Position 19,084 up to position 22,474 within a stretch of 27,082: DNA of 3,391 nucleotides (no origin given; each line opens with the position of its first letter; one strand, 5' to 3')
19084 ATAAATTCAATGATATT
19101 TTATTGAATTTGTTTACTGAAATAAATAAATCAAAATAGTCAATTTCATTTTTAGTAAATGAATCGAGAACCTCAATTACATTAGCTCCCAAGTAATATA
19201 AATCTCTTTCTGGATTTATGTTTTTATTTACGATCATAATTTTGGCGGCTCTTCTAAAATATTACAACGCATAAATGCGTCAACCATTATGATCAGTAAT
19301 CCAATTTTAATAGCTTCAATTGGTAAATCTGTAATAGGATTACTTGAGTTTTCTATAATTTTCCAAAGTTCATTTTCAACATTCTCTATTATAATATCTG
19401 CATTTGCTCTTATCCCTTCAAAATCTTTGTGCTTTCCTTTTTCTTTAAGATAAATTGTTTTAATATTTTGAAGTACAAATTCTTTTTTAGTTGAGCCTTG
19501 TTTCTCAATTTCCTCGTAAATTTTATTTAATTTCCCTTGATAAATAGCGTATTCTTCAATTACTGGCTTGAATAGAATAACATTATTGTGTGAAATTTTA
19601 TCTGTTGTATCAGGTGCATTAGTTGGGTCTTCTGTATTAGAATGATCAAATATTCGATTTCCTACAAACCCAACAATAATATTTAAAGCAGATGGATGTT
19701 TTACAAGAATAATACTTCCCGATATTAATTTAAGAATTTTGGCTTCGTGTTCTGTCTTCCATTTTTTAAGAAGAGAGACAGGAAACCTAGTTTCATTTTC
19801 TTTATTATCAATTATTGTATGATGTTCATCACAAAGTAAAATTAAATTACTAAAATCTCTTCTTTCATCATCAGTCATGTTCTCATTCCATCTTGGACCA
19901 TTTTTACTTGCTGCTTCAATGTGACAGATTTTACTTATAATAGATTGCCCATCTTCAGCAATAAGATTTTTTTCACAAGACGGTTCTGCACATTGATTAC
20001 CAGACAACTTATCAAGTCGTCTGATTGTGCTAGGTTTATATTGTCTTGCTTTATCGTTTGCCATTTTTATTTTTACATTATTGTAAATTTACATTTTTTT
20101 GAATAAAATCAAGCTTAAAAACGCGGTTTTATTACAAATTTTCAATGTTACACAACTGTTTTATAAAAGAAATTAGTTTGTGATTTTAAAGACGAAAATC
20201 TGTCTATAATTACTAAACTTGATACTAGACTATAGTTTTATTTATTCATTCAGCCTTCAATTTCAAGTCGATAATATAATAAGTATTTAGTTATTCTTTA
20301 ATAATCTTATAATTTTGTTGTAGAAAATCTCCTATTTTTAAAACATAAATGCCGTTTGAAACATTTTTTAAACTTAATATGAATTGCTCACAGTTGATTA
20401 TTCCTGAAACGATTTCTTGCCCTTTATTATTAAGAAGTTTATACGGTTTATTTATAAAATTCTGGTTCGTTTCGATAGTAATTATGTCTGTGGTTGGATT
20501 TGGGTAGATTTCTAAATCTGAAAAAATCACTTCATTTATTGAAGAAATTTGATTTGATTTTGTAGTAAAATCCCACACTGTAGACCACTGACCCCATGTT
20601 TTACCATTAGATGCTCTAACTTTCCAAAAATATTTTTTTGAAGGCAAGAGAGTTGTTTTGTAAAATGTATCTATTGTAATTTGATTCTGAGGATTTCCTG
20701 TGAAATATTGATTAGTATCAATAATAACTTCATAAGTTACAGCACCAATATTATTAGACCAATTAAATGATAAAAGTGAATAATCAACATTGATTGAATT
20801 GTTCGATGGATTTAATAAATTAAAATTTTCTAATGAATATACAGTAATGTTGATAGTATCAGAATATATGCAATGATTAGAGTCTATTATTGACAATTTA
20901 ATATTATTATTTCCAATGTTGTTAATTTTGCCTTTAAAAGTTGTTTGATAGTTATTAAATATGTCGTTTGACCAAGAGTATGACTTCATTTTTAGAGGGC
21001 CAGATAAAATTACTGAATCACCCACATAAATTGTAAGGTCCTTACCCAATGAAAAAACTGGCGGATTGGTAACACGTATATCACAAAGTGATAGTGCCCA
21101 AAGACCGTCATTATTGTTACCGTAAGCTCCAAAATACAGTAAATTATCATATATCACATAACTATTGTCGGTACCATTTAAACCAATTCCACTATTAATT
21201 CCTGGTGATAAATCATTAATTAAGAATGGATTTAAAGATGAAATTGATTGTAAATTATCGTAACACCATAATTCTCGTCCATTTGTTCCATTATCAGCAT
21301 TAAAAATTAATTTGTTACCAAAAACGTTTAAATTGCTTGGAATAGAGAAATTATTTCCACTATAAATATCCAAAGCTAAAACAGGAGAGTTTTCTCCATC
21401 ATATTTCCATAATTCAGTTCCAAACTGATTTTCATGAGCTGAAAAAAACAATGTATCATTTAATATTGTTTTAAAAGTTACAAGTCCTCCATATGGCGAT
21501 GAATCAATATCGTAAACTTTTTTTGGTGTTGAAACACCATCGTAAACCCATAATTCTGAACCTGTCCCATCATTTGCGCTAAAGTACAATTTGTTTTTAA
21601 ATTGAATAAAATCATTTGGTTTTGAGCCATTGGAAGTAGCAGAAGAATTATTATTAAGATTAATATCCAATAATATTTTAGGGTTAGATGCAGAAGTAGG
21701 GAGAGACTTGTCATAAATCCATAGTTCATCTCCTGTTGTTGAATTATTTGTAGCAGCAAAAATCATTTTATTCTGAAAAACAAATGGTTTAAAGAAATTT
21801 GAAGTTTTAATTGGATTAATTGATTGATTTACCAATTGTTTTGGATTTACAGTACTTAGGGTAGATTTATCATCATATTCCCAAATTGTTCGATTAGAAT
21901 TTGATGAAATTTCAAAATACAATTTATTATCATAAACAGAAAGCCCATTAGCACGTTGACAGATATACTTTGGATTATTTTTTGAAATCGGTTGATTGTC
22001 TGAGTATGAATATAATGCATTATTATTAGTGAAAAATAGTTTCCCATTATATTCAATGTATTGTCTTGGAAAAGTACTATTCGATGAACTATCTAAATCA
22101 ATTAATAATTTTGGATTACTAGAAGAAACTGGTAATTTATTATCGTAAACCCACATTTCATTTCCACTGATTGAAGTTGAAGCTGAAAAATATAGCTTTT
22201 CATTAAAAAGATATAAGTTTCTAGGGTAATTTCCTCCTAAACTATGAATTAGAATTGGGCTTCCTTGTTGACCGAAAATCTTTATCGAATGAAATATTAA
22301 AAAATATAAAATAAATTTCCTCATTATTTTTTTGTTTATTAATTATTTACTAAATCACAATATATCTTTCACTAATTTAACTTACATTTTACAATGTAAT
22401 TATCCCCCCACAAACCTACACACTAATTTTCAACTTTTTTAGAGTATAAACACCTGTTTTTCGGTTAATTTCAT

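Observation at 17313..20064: Lamassu / ABC-3C-like three-gene operon with an HNH nuclease effector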

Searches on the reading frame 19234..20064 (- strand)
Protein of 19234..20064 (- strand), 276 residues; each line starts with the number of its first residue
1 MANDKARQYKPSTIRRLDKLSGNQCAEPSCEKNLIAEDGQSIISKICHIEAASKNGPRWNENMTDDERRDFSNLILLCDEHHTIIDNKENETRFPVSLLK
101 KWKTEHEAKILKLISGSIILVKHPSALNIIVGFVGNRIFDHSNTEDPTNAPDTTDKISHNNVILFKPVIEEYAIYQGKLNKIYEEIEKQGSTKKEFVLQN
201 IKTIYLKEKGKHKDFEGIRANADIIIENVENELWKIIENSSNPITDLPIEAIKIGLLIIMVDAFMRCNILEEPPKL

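Call 3: search_protein_families(library=pfam, proteins=[window:19234-20064:-], max_evalue=0.1)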
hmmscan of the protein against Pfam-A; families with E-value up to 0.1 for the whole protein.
window:19234-20064:- (276 aa): 3 families
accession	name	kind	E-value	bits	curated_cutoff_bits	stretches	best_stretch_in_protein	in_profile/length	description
PF20275.3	CTD10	-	5e-11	43.7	28.1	1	144-271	19-134/134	C-terminal domain 10 of the ABC-three component (ABC-3C) systems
PF13391.12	HNH_2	-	0.0053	17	21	1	45-87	13-60/66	HNH endonuclease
PF20277.3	CTD11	-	0.015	16.3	27.7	1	148-218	34-105/138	C-terminal domain 11 of the ABC-three component (ABC-3C) systems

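Call 4: search_protein_families(library=padloc, proteins=[window:19234-20064:-], max_evalue=0.1)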
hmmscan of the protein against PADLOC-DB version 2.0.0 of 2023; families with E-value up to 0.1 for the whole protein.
window:19234-20064:- (276 aa): 16 families
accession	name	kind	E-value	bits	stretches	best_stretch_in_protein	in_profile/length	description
PDLC04772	PDC-M68A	-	5.8e-34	116.2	1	7-162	3-157/253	-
PDLC00739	Effector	-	3.5e-23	80.5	1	6-114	5-115/378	Endonuclease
PDLC01997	SAVED1--SAVED_HNH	-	1.2e-22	79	1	10-114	7-111/368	-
PDLC00406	SduA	-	1.2e-20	72.8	1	5-119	14-125/326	DUF4263 domain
PDLC00746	Effector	-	3.7e-20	70.3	1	5-113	13-122/389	Endonuclease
PDLC00747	Effector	-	2.7e-15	54.4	1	5-113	8-122/373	Endonuclease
PDLC00749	Effector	-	5.4e-15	53.3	1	10-113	17-123/395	Endonuclease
PDLC01998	SAVED1--SAVED_HNH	-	6.5e-15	52.9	1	8-115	113-222/506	-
PDLC04773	PDC-M68A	-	2.6e-14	51.8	1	63-161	1-97/200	-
PDLC00742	Effector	-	1.9e-13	48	1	11-131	123-241/527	Endonuclease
PDLC00751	Effector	-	1.5e-10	38.7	1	11-113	133-237/530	Endonuclease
PDLC00740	Effector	-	5.1e-09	33.4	1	44-110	52-120/391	Endonuclease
PDLC00743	Effector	-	4.4e-08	30.7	1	50-113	47-110/384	Endonuclease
PDLC02000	Effector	-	1.3e-06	25.5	1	13-116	150-255/524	SAVED1--SAVED_HNH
PDLC00738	Effector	-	1.5e-06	25.2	1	15-116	153-256/529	Endonuclease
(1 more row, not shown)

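Call 5: search_protein_families(library=ncbifam, proteins=[window:19234-20064:-], max_evalue=0.1)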
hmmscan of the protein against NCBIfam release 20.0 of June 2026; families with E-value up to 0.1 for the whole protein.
window:19234-20064:- (276 aa): 1 family
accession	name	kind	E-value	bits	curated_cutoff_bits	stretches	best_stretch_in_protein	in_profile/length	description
NF052541.1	NucAsocGapRCau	equivalog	0.029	14.5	140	1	174-219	14-58/88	nucleoid-associated protein GapR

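Call 50: find_homologous_proteins(query=window:19234-20064:-, max_evalue=0.001)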
Query window:19234-20064:- (276 aa): 1083 proteins with E <= 0.001 among 2095 candidates; the best 120 are listed.
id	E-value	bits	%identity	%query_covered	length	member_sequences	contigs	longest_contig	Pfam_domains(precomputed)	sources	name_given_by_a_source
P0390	6.7e-160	549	90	100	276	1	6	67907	PF20275.4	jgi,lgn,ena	jgi:hypothetical protein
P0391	1.2e-158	544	89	100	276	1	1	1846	PF20275.4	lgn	-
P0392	9.8e-158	541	88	100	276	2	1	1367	PF20275.4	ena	-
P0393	7.4e-157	539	88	100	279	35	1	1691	PF20275.4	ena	-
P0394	1.9e-155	534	87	100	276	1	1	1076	PF20275.4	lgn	-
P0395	4.1e-155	533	87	100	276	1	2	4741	PF20275.4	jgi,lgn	-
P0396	5.0e-155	533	87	100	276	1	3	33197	PF20275.4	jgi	jgi:hypothetical protein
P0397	3.4e-154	530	86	100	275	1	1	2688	PF20275.4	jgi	jgi:hypothetical protein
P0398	2.6e-153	527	86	100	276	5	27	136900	PF20275.4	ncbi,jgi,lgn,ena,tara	tara:strand:+ start:11835 stop:12665 length:831 start_codon:yes stop_codon:yes gene_type:complete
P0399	2.5e-152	524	86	100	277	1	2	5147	PF20275.4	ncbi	-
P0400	2.5e-152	524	86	100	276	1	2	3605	PF20275.4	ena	-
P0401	1.1e-151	522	84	100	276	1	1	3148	PF20275.4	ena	-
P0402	1.4e-151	521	84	100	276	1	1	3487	PF20275.4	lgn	-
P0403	3.4e-151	520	84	100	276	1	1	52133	PF20275.4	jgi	jgi:hypothetical protein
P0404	4.6e-151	520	84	99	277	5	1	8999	PF20275.4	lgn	-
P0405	1.5e-150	518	84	100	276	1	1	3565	PF20275.4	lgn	-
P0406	8.3e-150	515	84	100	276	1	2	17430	PF20275.4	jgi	jgi:hypothetical protein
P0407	1.7e-149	514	83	100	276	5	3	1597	PF20275.4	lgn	-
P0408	6.6e-149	513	83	100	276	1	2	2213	PF20275.4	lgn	-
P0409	8.2e-149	512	83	100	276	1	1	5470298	PF20275.4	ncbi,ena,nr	ncbi:MAG: hypothetical protein HYZ42_01525 [Bacteroidetes bacterium]|nr:hypothetical protein [Bacter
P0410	2.2e-148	511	83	100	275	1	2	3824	PF20275.4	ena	-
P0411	6.0e-147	506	82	100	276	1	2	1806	PF20275.4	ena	-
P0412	1.8e-146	505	81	100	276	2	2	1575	PF20275.4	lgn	-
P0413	2.9e-146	504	82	100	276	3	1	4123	PF20275.4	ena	-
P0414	1.7e-145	501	81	100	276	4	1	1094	PF20275.4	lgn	-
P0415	7.7e-145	499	80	100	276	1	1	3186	PF20275.4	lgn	-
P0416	8.7e-145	499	80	100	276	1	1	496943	PF20275.4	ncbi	-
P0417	7.7e-144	496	80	100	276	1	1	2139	PF20275.4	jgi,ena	-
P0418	1.9e-143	495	81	100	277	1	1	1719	PF20275.4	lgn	-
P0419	1.1e-142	492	79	100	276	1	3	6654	PF20275.4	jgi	jgi:hypothetical protein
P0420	4.2e-141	487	80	99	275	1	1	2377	PF20275.4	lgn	-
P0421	3.0e-140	484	79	100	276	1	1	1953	PF20275.4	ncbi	-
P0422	1.8e-139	482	78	100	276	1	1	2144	PF20275.4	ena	-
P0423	2.7e-139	481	77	100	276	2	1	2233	PF20275.4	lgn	-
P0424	6.3e-137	473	76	100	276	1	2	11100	PF20275.4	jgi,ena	-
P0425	1.9e-136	472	75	100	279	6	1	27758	PF20275.4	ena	-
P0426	2.1e-136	472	75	100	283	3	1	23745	PF20275.4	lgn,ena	-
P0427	3.2e-132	458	73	100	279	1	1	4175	PF20275.4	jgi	jgi:hypothetical protein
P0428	4.9e-132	457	74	100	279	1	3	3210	PF20275.4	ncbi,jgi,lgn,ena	-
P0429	9.8e-130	450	73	100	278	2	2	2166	PF20275.4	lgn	-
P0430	1.0e-129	450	75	100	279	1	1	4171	PF20275.4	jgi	-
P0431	7.7e-129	447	79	93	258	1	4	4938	PF20275.4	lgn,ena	-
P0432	1.8e-127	442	72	100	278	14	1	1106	PF20275.4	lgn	-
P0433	6.0e-126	437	71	100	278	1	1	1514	PF20275.4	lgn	-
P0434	6.8e-125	434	71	99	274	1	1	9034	PF20275.4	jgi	jgi:hypothetical protein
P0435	2.7e-117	409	71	100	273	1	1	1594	PF20275.4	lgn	-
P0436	5.7e-117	408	70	100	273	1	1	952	PF20275.4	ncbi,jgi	jgi:hypothetical protein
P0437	6.4e-117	408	71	100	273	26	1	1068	PF20275.4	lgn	-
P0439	5.6e-116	405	70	100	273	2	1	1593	PF20275.4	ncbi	-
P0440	3.8e-115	402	87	77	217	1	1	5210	PF20275.4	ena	-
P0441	7.7e-115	401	69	100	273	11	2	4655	PF20275.4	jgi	jgi:hypothetical protein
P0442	8.7e-115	401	69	100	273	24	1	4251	PF20275.4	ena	-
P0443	1.2e-114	400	70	100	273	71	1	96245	PF20275.4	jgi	jgi:hypothetical protein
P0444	1.9e-114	400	68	100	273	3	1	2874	PF20275.4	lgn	-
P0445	5.2e-113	395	67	100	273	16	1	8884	PF20275.4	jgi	jgi:hypothetical protein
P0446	7.5e-113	394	67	100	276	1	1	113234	PF20275.4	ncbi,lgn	-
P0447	9.3e-113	394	68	100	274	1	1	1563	PF20275.4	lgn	-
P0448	2.6e-112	393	65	99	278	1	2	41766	PF20275.4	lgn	-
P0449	1.2e-111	390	67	100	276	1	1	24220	PF20275.4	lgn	-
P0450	1.2e-110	387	67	100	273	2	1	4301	PF20275.4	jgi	-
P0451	6.8e-110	385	67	100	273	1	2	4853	PF20275.4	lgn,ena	-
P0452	7.8e-110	384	66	100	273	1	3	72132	PF20275.4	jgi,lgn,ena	-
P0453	1.2e-109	384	66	100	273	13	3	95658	PF20275.4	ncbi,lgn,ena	-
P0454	1.3e-109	384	66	100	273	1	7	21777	PF20275.4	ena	-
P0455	4.3e-109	382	64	100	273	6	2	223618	PF20275.4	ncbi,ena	-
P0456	1.2e-108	381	65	100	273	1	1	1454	PF20275.4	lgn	-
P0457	1.4e-108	380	66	100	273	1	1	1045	PF20275.4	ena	-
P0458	1.9e-108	380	66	100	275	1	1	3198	PF20275.4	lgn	-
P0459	2.8e-108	379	64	100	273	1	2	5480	PF20275.4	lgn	-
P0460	2.9e-108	379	87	73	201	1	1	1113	PF20275.4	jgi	jgi:hypothetical protein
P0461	6.7e-107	375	66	100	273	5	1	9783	PF20275.4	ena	-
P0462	2.4e-106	373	79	78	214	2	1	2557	PF20275.4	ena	-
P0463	5.6e-106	372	63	100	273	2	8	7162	PF20275.4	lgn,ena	-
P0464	1.4e-105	371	63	99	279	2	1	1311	PF20275.4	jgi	jgi:hypothetical protein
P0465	5.5e-105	369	62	100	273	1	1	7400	PF20275.4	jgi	jgi:hypothetical protein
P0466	7.3e-105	368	62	100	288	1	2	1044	PF20275.4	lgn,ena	-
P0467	2.5e-104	366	64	100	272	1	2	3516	PF20275.4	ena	-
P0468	2.7e-104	366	62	99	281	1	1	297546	PF20275.4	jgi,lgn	jgi:hypothetical protein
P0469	1.9e-103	363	61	99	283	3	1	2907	PF20275.4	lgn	-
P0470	1.9e-103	363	60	99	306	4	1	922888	PF20275.4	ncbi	ncbi:ABC-three component system protein, partial [Cloacibacterium rupense]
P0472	5.3e-103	362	62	99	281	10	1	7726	PF20275.4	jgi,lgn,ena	-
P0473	5.8e-103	362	60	99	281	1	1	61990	PF20275.4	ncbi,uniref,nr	ncbi:ABC-three component system protein [Chryseobacterium wangxinyae]|uniref:ABC-three component sys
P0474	1.1e-102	361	62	100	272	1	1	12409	PF20275.4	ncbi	-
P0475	1.8e-102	360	62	99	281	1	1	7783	PF20275.4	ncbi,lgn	-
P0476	3.4e-102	359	60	99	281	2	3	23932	PF20275.4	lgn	-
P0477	3.5e-102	359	59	99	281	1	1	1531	PF20275.4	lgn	-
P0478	4.4e-102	359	60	99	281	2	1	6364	PF20275.4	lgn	-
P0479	4.8e-102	359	60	100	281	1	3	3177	PF20275.4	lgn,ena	-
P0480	1.5e-101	357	62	100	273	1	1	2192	PF20275.4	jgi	jgi:hypothetical protein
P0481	1.8e-101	357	61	99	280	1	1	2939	PF20275.4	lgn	-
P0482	1.8e-101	357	60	99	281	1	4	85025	PF20275.4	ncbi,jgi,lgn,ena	-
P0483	3.1e-101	356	60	100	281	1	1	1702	PF20275.4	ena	-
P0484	3.3e-101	356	62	99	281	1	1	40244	PF20275.4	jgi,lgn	jgi:hypothetical protein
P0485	5.8e-101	355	60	99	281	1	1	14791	PF20275.4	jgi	jgi:hypothetical protein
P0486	7.2e-101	355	59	99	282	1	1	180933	PF12699.14,PF20275.4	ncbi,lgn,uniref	ncbi:ABC-three component system protein [Flavobacterium beibuense]|uniref:ABC-three component system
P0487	1.1e-100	354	60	99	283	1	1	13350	PF20275.4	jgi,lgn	jgi:hypothetical protein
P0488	1.2e-100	354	58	100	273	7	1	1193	PF20275.4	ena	-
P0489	4.4e-100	352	60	99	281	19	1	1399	PF20275.4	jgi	jgi:hypothetical protein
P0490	4.9e-100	352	61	99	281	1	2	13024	PF20275.4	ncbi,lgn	-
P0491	5.7e-100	352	60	99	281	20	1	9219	PF20275.4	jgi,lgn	-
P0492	5.8e-100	352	61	99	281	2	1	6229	PF20275.4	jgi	jgi:hypothetical protein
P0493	7.4e-100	352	60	99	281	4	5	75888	PF20275.4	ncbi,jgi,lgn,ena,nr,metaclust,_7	ncbi:MAG: hypothetical protein M0Q45_09595 [Bacteroidales bacterium]|jgi:hypothetical protein|nr:hyp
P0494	8.9e-100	351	61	99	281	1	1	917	PF20275.4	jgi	jgi:hypothetical protein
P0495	1.0e-99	351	61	99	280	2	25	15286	PF20275.4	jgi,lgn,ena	jgi:hypothetical protein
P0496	1.0e-99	351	60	99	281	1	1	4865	PF20275.4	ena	-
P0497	1.1e-99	351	60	99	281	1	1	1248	PF20275.4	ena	-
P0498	1.3e-99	351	61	99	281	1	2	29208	PF20275.4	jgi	jgi:hypothetical protein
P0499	1.3e-99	351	58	99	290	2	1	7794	PF20275.4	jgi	-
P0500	2.0e-99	350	60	99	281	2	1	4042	PF20275.4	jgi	-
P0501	2.1e-99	350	60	99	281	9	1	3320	PF20275.4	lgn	-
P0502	3.7e-99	349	61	99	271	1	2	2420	PF20275.4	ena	-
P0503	4.2e-99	349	61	99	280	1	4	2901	PF20275.4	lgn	-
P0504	5.3e-99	349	61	99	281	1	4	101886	PF20275.4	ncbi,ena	-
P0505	5.3e-99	349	65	93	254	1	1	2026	PF20275.4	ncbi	-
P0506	5.7e-99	349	60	99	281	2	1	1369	PF20275.4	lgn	-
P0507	6.8e-99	349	59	99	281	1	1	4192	PF20275.4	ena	-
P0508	7.3e-99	348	59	99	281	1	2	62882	PF20275.4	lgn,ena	-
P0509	7.7e-99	348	60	99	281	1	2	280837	PF20275.4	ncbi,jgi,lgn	ncbi:hypothetical protein MASR1M45_25440 [Candidatus Kapaibacterium sp.]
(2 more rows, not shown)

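Call 56: predict_structure(alignment_id=A4)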
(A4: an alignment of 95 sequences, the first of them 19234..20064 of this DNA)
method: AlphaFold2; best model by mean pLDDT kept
length: 276 residues; sequences in the alignment: 95
mean_pLDDT: 82.4   pTM: 0.56
mean pLDDT of the five models: 82.4, 81.9, 81.6, 78.1, 75.8
residues with pLDDT >= 90: 82; 70-90: 155; 50-70: 35; < 50: 4
segments of 3 or more residues with pLDDT < 50: none
pLDDT, mean of each block of 10 residues (from residue 1): 71 82 89 67 83 89 91 92 91 94 90 58 73 82 63 87 89 81 71 72 88 89 93 89 83 90 81 74
secondary structure, 60 per line:
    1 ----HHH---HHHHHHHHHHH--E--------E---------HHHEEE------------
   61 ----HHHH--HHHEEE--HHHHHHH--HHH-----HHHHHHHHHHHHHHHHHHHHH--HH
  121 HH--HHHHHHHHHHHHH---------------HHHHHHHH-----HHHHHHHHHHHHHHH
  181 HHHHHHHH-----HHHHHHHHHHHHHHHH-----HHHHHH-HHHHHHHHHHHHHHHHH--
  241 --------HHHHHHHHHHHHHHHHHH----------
elements in order: H11-21 E46-48 H65-68 E74-76 H79-85 H96-116 H119-122 H125-137 H153-160 H166-188 H194-209 H215-220 H222-238 H249-266

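Call 59: fold_search(model_id=the predicted structure, library=pdb)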
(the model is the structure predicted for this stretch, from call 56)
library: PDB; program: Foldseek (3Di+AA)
matches with E <= 10: 63; with E <= 0.001: 1
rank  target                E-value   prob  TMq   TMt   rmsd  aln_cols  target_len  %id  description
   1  7rwk_A                9.2e-04  1.00  0.34  0.26   2.8       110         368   29  Structure of Cap5 from Asticcacaulis sp. (released 2021-11-10)
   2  9dih_A                1.6e-03  1.00  0.33  0.25   3.4       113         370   21  CBASS Pseudomonas syringae Cap5 tetramer with DNA duplex and 3'2'-c-diAMP cyclic dinucleotide ligand (released 2025-06-18)
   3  9dif_A                1.7e-03  1.00  0.33  0.25   3.3       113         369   21  CBASS Pseudomonas syringae Cap5 tetramer with DNA duplex and 3'2'-c-GAMP cyclic dinucleotide ligand (released 2025-06-18)
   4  8fmf_A                1.8e-03  1.00  0.33  0.25   3.4       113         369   22  Structure of CBASS Cap5 from Pseudomonas syringae as an activated tetramer with the cyclic dinucleotide 3'2'-c-diAMP l (released 2024-02-07)
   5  8fmh_C                3.2e-03  1.00  0.32  0.25   3.5       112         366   22  Structure of CBASS Cap5 from Pseudomonas syringae as an activated tetramer with the cyclic dinucleotide 3'2'-c-dGAMP l (released 2024-02-07)
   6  8fmf_C                5.3e-03  1.00  0.32  0.25   3.7       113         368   21  Structure of CBASS Cap5 from Pseudomonas syringae as an activated tetramer with the cyclic dinucleotide 3'2'-c-diAMP l (released 2024-02-07)
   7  8fmh_E                8.4e-03  1.00  0.32  0.24   3.8       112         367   22  Structure of CBASS Cap5 from Pseudomonas syringae as an activated tetramer with the cyclic dinucleotide 3'2'-c-dGAMP l (released 2024-02-07)
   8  5a3f_B                1.8e+00  0.04  0.12  0.07  27.2       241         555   14  Crystal structure of the dynamin tetramer (released 2015-08-26)
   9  2cj8_B                2.7e+00  0.06  0.15  0.20  11.5       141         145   12  Crystal Structure of a Cell Wall Invertase Inhibitor from Tobacco (pH 9.5) (released 2006-04-03)
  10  5a3f_D                2.9e+00  0.02  0.10  0.06  27.5       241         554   14  Crystal structure of the dynamin tetramer (released 2015-08-26)
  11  8qag_B                3.3e+00  0.06  0.15  0.15  14.1       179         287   14  X-ray crystal structure of a de novo designed single-chain parallel coiled-coil alpha-helical barrel with 6 inner heli (released 2024-07-03)
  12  5er8_A                3.3e+00  0.02  0.12  0.12  21.3       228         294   12  Crystal structure of cyclization domain of Phomopsis amygdali fusicoccadiene synthase complexed with manganese ions an (released 2016-01-20)
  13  3dbh_G                4.6e+00  0.06  0.16  0.10  18.2       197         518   12  Structural Dissection of a Gating Mechanism Preventing Misactivation of Ubiquitin by NEDD8's E1 (APPBP1-UBA3Arg190Ala- (released 2008-08-12)
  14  7w7a_D                4.6e+00  0.02  0.12  0.10  18.4       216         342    9  Heme exporter in complex with Mn-containing protoporphyrin IX, Mn-anomalous data (released 2022-06-22)
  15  4c0n                  4.8e+00  0.07  0.16  0.25  14.7       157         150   10  Crystal structure of non symbiotic plant hemoglobin AHb3 (GLB3) from Arabidopsis thaliana (released 2014-05-14)
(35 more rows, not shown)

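Call 77: search_solved_structures(query=A4, max_evalue=1, show_alignments=1)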
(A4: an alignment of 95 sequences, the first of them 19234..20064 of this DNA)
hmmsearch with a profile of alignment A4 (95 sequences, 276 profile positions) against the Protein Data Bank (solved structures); distinct sequences matched with E-value up to 1: 6.
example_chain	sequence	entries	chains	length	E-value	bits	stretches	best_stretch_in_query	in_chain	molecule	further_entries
9om4_A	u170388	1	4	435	1.2e-16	63.9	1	10-118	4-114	HNH endonuclease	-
7rwm_A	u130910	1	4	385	2.1e-14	56.6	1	6-132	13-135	SAVED domain-containing protein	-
8ysq_A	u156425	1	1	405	4.4e-12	48.9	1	11-114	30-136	SAVED domain-containing protein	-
7rwk_A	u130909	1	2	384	1.1e-11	47.7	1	17-111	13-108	SAVED domain-containing protein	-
8fm1_A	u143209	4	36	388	0.36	13.1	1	44-99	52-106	SAVED domain-containing protein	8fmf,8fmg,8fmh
1kq1_A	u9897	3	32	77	0.68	12.2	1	143-181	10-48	Host Factor for Q beta | RNA chaperone Hfq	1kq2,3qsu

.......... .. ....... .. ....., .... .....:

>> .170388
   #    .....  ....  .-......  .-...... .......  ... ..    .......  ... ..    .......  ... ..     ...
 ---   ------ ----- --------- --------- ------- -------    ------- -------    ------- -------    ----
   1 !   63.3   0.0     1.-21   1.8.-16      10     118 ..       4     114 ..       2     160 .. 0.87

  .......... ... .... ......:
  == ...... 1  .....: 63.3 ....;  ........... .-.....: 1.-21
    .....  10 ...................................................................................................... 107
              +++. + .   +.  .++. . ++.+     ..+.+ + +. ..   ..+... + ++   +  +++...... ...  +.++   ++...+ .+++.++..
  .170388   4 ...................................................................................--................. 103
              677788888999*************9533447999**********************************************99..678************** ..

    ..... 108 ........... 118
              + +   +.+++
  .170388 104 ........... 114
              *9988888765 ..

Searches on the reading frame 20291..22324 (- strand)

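Call 35: search_protein_families(library=pfam, proteins=[window:20291-22324:-], max_evalue=0.001)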
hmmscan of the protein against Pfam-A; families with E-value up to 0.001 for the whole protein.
window:20291-22324:- (677 aa): 1 family
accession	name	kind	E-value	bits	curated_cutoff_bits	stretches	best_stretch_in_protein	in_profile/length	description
PF18962.6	Por_Secre_tail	-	1.7e-07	31.8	27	1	606-668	1-66/75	Secretion system C-terminal sorting domain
